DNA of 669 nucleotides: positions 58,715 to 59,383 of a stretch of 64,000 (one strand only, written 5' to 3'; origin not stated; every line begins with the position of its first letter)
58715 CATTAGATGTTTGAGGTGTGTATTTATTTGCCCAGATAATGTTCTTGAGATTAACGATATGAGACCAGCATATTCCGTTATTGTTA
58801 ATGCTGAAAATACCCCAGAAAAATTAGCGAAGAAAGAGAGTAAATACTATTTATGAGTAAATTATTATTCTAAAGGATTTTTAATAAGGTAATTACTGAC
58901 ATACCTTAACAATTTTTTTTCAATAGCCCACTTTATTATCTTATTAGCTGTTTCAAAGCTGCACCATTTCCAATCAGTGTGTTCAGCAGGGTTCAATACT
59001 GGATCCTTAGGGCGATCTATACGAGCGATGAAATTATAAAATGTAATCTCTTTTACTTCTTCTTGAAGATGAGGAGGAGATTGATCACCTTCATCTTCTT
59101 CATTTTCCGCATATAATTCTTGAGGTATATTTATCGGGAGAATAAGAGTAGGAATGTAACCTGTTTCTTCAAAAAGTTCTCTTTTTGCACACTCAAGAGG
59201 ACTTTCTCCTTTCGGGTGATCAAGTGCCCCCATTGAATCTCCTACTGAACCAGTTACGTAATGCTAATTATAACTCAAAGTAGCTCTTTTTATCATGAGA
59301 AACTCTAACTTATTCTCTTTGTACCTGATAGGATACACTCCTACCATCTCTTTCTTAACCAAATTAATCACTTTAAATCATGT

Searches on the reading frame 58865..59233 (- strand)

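Call 48: search_protein_families(library=pfam, proteins=[window:58865-59233:-], max_evalue=0.0001)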
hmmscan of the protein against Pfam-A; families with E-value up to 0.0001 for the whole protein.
window:58865-59233:- (122 aa): 1 family
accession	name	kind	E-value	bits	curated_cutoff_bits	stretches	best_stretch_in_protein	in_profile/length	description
PF00293.34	NUDIX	-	8.7e-12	45.6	21.1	1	8-109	40-131/134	NUDIX domain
